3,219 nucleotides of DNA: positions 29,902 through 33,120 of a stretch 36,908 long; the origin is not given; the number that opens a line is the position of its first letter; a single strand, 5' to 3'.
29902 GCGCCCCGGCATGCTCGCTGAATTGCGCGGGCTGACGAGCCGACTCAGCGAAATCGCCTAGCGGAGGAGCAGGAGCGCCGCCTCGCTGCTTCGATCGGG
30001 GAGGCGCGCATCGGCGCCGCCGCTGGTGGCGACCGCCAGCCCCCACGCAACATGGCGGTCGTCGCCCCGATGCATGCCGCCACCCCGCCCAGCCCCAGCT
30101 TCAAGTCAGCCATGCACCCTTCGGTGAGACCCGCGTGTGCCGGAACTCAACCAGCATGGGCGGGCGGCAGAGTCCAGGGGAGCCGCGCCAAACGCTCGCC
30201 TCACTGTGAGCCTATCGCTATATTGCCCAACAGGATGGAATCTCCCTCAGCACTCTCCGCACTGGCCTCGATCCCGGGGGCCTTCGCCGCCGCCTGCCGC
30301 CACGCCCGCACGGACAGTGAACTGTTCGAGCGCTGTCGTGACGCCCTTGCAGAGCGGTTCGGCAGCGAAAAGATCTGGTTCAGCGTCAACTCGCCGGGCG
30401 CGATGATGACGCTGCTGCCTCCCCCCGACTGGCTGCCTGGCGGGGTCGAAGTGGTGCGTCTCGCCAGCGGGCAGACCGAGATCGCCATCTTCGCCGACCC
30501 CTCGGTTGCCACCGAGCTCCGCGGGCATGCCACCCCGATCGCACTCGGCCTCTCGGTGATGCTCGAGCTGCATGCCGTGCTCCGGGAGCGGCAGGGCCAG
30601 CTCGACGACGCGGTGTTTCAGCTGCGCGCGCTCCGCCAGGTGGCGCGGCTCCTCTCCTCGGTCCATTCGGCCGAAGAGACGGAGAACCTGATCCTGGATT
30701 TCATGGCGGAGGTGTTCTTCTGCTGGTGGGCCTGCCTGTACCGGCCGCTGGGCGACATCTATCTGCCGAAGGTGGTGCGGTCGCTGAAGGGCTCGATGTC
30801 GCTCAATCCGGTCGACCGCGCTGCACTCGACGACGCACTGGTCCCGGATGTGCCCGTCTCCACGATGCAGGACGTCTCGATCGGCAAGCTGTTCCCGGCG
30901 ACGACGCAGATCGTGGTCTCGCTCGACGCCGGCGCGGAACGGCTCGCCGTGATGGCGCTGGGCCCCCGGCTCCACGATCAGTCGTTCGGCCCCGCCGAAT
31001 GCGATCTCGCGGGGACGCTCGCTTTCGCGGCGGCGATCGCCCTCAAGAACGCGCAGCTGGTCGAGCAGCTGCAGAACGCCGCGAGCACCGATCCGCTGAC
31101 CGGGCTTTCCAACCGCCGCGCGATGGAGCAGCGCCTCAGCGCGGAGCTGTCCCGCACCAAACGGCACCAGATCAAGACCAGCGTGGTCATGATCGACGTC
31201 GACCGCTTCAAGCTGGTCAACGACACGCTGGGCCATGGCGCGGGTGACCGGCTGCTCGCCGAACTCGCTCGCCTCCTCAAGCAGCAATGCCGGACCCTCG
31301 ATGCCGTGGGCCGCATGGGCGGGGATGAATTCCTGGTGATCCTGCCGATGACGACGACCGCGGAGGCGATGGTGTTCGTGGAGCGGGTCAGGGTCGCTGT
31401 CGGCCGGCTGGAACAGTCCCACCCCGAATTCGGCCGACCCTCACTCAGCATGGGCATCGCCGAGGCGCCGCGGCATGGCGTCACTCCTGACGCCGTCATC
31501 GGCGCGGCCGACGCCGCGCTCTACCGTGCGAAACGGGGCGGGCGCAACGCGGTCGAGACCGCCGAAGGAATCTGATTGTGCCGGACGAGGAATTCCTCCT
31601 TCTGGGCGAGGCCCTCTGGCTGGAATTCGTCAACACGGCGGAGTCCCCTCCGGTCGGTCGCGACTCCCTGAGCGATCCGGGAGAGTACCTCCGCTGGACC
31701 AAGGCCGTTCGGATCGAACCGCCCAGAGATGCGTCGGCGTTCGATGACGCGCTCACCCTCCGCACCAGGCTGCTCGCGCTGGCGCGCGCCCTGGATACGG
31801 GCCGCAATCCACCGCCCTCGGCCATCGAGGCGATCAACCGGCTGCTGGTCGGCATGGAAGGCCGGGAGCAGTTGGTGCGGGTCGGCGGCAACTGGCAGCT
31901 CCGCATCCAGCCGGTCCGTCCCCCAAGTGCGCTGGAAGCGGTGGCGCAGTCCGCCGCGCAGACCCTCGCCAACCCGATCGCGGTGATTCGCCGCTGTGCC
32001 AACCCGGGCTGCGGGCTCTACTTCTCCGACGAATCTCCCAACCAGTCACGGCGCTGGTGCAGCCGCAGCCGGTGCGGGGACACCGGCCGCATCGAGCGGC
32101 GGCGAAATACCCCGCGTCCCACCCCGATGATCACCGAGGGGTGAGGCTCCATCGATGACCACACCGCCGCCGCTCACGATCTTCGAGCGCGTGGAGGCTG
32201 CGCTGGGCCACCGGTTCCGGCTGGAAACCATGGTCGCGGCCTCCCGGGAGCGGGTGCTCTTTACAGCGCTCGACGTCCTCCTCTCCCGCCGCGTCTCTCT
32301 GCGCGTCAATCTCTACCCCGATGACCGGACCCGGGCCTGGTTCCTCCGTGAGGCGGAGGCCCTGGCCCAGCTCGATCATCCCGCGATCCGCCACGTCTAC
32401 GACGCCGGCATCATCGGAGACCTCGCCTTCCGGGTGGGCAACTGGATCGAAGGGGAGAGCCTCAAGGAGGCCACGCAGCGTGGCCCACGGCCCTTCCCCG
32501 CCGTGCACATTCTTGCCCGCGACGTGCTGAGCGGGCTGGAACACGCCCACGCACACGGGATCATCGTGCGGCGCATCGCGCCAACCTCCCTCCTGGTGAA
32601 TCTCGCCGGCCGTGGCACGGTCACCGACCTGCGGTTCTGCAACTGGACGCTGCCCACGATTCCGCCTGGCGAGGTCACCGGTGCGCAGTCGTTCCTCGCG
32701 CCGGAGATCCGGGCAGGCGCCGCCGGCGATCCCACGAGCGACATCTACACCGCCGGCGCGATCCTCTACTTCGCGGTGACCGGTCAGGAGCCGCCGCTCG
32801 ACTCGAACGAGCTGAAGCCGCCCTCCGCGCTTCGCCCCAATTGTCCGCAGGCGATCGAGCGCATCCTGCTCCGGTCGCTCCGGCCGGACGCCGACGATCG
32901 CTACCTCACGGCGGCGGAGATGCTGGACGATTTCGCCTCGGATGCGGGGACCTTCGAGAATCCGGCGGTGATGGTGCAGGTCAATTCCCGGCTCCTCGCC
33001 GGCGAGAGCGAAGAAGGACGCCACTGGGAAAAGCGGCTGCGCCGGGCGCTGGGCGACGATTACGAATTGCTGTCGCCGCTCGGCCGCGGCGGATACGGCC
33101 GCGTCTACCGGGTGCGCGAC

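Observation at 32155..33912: Bacterial kinase built as N-terminal pseudokinase plus C-terminal active Hanks kinase (JAK-like JH2-JH1 order)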

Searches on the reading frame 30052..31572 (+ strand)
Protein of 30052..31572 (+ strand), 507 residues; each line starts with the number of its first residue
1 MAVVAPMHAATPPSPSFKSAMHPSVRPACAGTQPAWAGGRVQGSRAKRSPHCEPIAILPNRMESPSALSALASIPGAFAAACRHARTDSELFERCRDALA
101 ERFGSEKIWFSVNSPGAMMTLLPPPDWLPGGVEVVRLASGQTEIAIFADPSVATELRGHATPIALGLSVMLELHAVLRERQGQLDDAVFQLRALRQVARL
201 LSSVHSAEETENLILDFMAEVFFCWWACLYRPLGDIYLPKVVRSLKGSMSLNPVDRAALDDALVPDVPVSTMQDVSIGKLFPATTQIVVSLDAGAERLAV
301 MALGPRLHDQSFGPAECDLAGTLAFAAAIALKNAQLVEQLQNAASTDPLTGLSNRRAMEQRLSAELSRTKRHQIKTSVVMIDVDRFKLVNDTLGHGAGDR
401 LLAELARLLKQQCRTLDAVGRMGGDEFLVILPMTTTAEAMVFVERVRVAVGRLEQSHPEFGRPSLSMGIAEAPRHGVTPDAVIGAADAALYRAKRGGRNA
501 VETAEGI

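Call 14: search_protein_families(library=pfam, proteins=[window:30052-31572:+], max_evalue=0.001)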
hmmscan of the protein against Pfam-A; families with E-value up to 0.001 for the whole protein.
window:30052-31572:+ (507 aa): 1 family
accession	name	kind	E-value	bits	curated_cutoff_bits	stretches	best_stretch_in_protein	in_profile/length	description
PF00990.26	GGDEF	-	2e-45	154.9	23.8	1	344-499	1-160/161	Diguanylate cyclase, GGDEF domain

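Call 43: search_protein_families(library=padloc, proteins=[window:30052-31572:+], max_evalue=0.001)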
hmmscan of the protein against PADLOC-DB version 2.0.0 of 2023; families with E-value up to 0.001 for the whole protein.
window:30052-31572:+ (507 aa): 0 families

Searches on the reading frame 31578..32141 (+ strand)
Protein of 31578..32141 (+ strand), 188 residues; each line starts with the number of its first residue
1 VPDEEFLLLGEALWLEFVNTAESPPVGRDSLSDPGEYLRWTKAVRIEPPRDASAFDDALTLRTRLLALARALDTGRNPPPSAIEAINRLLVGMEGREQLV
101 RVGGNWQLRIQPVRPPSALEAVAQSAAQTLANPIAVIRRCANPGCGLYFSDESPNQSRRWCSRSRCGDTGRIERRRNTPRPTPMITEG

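Call 14: search_protein_families(library=pfam, proteins=[window:31578-32141:+], max_evalue=0.001)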
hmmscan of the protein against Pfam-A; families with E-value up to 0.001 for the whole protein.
window:31578-32141:+ (188 aa): 2 families
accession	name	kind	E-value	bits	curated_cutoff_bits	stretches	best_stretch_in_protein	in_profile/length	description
PF07336.16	ABATE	-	5.1e-18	66.4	24.4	1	11-133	1-130/130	Putative stress-induced transcription regulator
PF11706.13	zf-CGNR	-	1.8e-12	47.3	24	1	137-176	2-41/44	CGNR zinc finger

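Call 43: search_protein_families(library=padloc, proteins=[window:31578-32141:+], max_evalue=0.001)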
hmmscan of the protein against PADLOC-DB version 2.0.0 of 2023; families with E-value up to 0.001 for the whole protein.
window:31578-32141:+ (188 aa): 0 families

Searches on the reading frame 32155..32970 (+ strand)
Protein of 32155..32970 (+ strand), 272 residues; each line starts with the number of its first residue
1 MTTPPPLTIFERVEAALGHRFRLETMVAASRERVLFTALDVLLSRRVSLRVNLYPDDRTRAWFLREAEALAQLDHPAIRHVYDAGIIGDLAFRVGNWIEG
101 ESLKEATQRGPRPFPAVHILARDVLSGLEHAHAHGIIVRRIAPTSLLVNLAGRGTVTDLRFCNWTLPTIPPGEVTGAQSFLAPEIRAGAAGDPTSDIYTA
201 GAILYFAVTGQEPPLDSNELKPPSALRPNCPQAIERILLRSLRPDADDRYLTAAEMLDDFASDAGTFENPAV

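Call 3: search_protein_families(library=pfam, proteins=[window:32155-32970:+], max_evalue=1)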
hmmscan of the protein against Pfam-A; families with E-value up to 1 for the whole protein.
window:32155-32970:+ (272 aa): 3 families
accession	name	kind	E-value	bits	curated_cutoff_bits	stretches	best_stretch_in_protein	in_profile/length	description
PF00069.31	Pkinase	-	1.2e-13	51.5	31.7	1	61-218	43-201/263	Protein kinase domain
PF07714.23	PK_Tyr_Ser-Thr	-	6.6e-05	22.8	23.1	1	57-216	42-207/258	Protein tyrosine and serine/threonine kinase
PF21562.3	Gp63_3rd_G7C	-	0.16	12.3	27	1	40-83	22-64/66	G7C, Tail fiber protein, domain 3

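Call 4: search_protein_families(library=ncbifam, proteins=[window:32155-32970:+], max_evalue=1)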
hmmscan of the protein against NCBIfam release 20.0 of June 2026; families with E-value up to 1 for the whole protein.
window:32155-32970:+ (272 aa): 8 families
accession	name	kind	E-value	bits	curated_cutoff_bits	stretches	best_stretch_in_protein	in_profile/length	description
NF033483.0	PknB_PASTA_kin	equivalog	9.5e-37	127.2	450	1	16-261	4-266/563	Stk1 family PASTA domain-containing Ser/Thr kinase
NF047741.1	antiphage_MADS6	equivalog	3.5e-23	82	460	2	120-262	304-459/612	methylation-associated defense system protein kinase MAD6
NF038150.1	lanthi_synth_IV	equivalog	2.2e-14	52.7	650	1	15-221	185-401/851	class IV lanthionine synthetase LanL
TIGR03903.1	TOMM_kin_cyc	equivalog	1.1e-13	50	705.75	1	50-211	12-186/1267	TOMM system kinase/cyclase fusion protein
NF009651.0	PRK13184.1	equivalog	3.8e-13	48.3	839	1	36-260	19-287/932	serine/threonine-protein kinase PknD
NF052427.1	StpK7MSMEG_1200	equivalog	1.2e-12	47.1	900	1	21-219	9-215/601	serine/threonine protein kinase StpK7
NF033442.0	BREX_PglW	equivalog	1.7e-09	36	990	1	122-259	319-482/1391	BREX system serine/threonine kinase PglW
NF053615.1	SerThrKinAfsKStmc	equivalog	5.8e-06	25.2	1300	1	49-214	45-213/809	protein serine/threonine kinase AfsK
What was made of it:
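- On Pseudokinase (sequence definition: kinase fold lacking at least one of beta3 Lys, HRD Asp, DFG Asp), N-terminal domain: NCBIfam PknB model covers positions 4-266 (call 4).
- On CP1 bacterial pseudokinase family: The protein has no domains beyond the two kinase folds (calls 3, 4).
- Closest known: Mycobacterium tuberculosis PknB / PknA. Different: The NCBIfam PknB_PASTA score is below its cut-off (401 against 450, call 4).
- Checked: The NCBIfam PknB model aligns N-half aa 16-261 to kinase positions 4-266 (E 9.5e-37, call 4).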

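Call 21: search_solved_structures(query=window:32155-32970:+, max_evalue=0.001, show_alignments=2)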
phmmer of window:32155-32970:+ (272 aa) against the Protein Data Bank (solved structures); distinct sequences matched with E-value up to 0.001: 596 (the best 60 are shown).
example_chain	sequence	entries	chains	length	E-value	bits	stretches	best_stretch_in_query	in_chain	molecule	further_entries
6b2p_A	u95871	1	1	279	5.9e-21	78.1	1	20-260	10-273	Serine/threonine-protein kinase PknB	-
5u94_A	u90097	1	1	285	6.7e-21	77.9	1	19-260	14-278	Serine/threonine-protein kinase PknB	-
1mru_A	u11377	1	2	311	7.4e-21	77.7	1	20-260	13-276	Probable serine/threonine-protein kinase pknB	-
1o6y_A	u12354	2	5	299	7.5e-21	77.7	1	19-260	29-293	SERINE/THREONINE-PROTEIN KINASE PKNB | Probable serine/threonine-protein kinase pknB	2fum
3f69_A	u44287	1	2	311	1.6e-20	76.6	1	49-260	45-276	Serine/threonine-protein kinase pknB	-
6i2p_A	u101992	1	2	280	2.8e-20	75.8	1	49-260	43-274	Serine/threonine-protein kinase PknB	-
3f61_A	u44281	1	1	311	3.1e-20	75.7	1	49-260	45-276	Serine/threonine-protein kinase pknB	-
6b2q_A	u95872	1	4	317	3.6e-20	75.5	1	9-259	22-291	Serine/threonine-protein kinase PknA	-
3ori_A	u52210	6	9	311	3.8e-20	75.4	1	49-260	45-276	Serine/threonine protein kinase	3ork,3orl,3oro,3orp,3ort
9tmq_A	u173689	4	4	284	3.8e-20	75.4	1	11-258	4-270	Serine/threonine-protein kinase PknA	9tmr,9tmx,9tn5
4ow8_A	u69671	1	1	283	4.7e-20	75.1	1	12-258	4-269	Serine/threonine-protein kinase PknA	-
4x3f_A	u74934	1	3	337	7.6e-20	74.4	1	12-259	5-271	Serine/threonine-protein kinase PknA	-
3orm_A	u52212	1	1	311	9.5e-20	74.1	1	20-260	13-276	Serine/threonine protein kinase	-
9ymt_A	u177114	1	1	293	2.3e-19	72.8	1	17-262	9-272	Serine/Threonine Kinase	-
4eqm_A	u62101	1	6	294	2.3e-19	72.8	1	17-262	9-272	Protein kinase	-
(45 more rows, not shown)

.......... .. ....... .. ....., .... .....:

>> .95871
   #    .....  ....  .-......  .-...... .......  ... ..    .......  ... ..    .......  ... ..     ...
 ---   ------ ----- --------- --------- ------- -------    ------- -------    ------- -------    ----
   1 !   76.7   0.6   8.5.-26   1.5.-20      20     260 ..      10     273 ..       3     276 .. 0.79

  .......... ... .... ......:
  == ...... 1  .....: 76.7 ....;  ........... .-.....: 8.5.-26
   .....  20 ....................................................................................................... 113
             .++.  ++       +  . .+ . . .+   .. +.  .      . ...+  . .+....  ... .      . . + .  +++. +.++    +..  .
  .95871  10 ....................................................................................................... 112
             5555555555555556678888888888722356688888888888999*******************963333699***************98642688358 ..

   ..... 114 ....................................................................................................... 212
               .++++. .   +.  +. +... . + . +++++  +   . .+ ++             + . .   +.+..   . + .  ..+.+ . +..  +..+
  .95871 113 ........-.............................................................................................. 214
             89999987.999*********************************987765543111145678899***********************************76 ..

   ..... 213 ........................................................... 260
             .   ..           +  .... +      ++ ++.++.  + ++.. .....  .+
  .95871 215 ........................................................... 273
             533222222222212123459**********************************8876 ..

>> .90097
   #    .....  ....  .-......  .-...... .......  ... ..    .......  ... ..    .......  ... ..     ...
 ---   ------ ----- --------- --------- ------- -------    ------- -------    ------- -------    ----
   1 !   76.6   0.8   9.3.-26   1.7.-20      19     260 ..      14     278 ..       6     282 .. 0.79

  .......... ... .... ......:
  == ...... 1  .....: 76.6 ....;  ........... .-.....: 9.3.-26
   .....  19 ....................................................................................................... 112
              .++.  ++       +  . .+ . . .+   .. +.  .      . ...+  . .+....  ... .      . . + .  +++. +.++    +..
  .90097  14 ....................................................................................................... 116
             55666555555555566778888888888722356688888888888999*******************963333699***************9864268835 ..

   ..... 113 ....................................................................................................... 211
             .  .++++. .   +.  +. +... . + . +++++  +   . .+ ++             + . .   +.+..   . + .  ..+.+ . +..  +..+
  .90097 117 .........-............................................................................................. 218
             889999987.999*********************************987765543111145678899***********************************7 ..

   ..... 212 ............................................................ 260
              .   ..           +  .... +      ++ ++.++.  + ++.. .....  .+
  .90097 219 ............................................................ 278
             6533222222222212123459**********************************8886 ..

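Call 43: search_protein_families(library=padloc, proteins=[window:32155-32970:+], max_evalue=0.001)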
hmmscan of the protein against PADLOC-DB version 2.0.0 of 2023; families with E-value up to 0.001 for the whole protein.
window:32155-32970:+ (272 aa): 31 families (the best 25 are shown)
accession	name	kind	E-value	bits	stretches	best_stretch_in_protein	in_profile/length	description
PDLC04061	PD-T4-6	-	2.7e-34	117.5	1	17-259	14-279/510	-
PDLC04042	PD-T4-6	-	5.2e-34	116.2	1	17-261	7-270/292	-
PDLC04053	PD-T4-6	-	3.5e-32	110.1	1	34-259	24-267/311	-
PDLC04060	PD-T4-6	-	7.3e-30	102.3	1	15-260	4-266/486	-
PDLC04052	PD-T4-6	-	7.4e-30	102.6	1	17-260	7-273/496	-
PDLC04054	PD-T4-6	-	1.5e-29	101.6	1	21-260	12-270/347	-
PDLC04040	PD-T4-6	-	5.5e-29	99.3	1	37-262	12-264/547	-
PDLC04043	PD-T4-6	-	7.3e-29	99.1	1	20-260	16-274/452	-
PDLC04048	PD-T4-6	-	6e-27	92.9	1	35-262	26-271/354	-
PDLC04057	PD-T4-6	-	2.5e-26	90.7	1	18-259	7-266/443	-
PDLC04047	PD-T4-6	-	1.6e-25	87.9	1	50-261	45-270/327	-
PDLC04041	PD-T4-6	-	1.2e-23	82.1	1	20-265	29-295/443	-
PDLC04039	PD-T4-6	-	1.2e-21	75.2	1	19-256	14-268/458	-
PDLC04064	PD-T4-6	-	7.8e-21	72.4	1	40-259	41-276/369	-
PDLC04050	PD-T4-6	-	1.8e-19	68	1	56-259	103-322/480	-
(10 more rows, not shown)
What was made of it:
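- NCBIfam and PADLOC models for MAD6, PglW and PD-T4-6 give significant E-values (calls 4, 43).
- Tried and rejected: Defence-system kinase: rejected on score cut-offs and context (calls 4, 43).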

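Call 45: predict_structure(alignment_id=A2)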
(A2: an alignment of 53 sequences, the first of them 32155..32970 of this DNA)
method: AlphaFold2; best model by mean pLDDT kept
length: 272 residues; sequences in the alignment: 53
mean_pLDDT: 88.9   pTM: 0.86
mean pLDDT of the five models: 88.9, 60.3, 59.1, 59.0, 54.9
residues with pLDDT >= 90: 175; 70-90: 81; 50-70: 9; < 50: 7
segments of 3 or more residues with pLDDT < 50: 268-272
pLDDT, mean of each block of 10 residues (from residue 1): 66 91 86 88 93 86 85 89 90 90 91 94 96 93 92 90 85 85 93 96 97 95 95 95 96 95 60 39
secondary structure, 60 per line:
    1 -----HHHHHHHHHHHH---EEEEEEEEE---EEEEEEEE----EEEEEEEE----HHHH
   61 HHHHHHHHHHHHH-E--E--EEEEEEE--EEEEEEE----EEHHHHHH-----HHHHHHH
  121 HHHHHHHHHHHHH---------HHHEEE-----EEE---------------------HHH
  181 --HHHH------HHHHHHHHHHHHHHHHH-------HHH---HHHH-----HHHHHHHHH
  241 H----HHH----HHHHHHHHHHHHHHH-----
elements in order: H6-17 E21-29 E33-40 E45-52 H57-73 E81-87 E90-96 H103-108 H114-133 E146-148 E154-156 H183-186 H193-209 H223-226 H232-241 H253-267
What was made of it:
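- On Pseudokinase (sequence definition: kinase fold lacking at least one of beta3 Lys, HRD Asp, DFG Asp), N-terminal domain: AlphaFold pLDDT 88.9 and pTM 0.86 in the best of five models (call 45).
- Checked: The N half alone models as a kinase fold (pLDDT 88.9, pTM 0.86 in the best model, although the other four models scored only 55-60; call 45).
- In the N-domain-only prediction, only one of five models was confident (call 45).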

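Call 47: fold_search(model_id=the predicted structure, library=pdb)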
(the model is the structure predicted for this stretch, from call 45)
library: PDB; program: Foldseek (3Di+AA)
matches with E <= 10: 2000; with E <= 0.001: 1988
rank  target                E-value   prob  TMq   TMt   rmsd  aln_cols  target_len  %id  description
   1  6i2p_B                4.9e-18  1.00  0.76  0.77   3.6       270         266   26  Crystal structure of the Mycobacterium tuberculosis PknB kinase domain (L33E mutant) in complex with its substrate Gar (released 2019-05-22)
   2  1mru_A                1.1e-17  1.00  0.78  0.79   3.6       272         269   25  Intracellular Ser/Thr protein kinase domain of Mycobacterium tuberculosis PknB. (released 2003-02-11)
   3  6b2q_B                5.4e-17  1.00  0.77  0.78   3.5       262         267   26  Dual Inhibition of the Essential Protein Kinases A and B in Mycobacterium tuberculosis (released 2018-02-14)
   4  3f69_A                9.0e-17  1.00  0.76  0.77   3.5       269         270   26  Crystal structure of the Mycobacterium tuberculosis PknB mutant kinase domain in complex with KT5720 (released 2008-12-02)
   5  1mru_B                1.7e-16  1.00  0.81  0.81   3.5       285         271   26  Intracellular Ser/Thr protein kinase domain of Mycobacterium tuberculosis PknB. (released 2003-02-11)
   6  6b2q_D                3.3e-16  1.00  0.76  0.79   3.1       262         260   27  Dual Inhibition of the Essential Protein Kinases A and B in Mycobacterium tuberculosis (released 2018-02-14)
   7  9d4w_A                7.0e-16  1.00  0.75  0.70   6.1       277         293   21  Structure of PAK1 in complex with compound 12 (released 2025-04-02)
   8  4krd_A                7.8e-16  1.00  0.73  0.68   4.3       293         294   19  Crystal Structure of Pho85-Pcl10 Complex (released 2013-09-18)
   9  7kx6_B                1.8e-15  1.00  0.74  0.79   3.2       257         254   19  Crystal structure of DCLK1-KD in complex with XMD8-85 (released 2021-09-22)
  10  3ckx                  2.1e-15  1.00  0.71  0.70   5.5       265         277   19  Crystal structure of sterile 20-like kinase 3 (MST3, STK24) in complex with staurosporine (released 2008-04-29)
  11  6fd3                  2.6e-15  1.00  0.74  0.69   7.0       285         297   21  Thiophosphorylated PAK3 kinase domain (released 2018-01-03)
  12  9d4v_A                2.9e-15  1.00  0.75  0.71   6.1       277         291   21  Structure of PAK1 in complex with compound 7 (released 2025-04-02)
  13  4x3f_A                4.3e-15  1.00  0.70  0.69   4.0       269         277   26  Crystal structure of the intracellular domain of the M. tuberculosis Ser/Thr kinase PknA (released 2015-01-21)
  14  4krc_A                4.6e-15  1.00  0.73  0.67   4.2       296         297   18  Crystal Structure of Pho85-Pcl10-ATP-gamma-S Complex (released 2013-09-18)
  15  4o0t_A                4.6e-15  1.00  0.73  0.69   6.2       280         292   21  Back pocket flexibility provides group-II PAK selectivity for type 1 kinase inhibitors (released 2014-02-12)
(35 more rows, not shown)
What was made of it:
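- On Pseudokinase (sequence definition: kinase fold lacking at least one of beta3 Lys, HRD Asp, DFG Asp), N-terminal domain: Foldseek matches PknB and PknA with TM 0.76-0.81 (call 47).
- Checked: Its best PDB matches are the M. tuberculosis PknB and PknA kinase domains (TM 0.76-0.81, call 47).
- N-domain fold: calls 45, 47.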
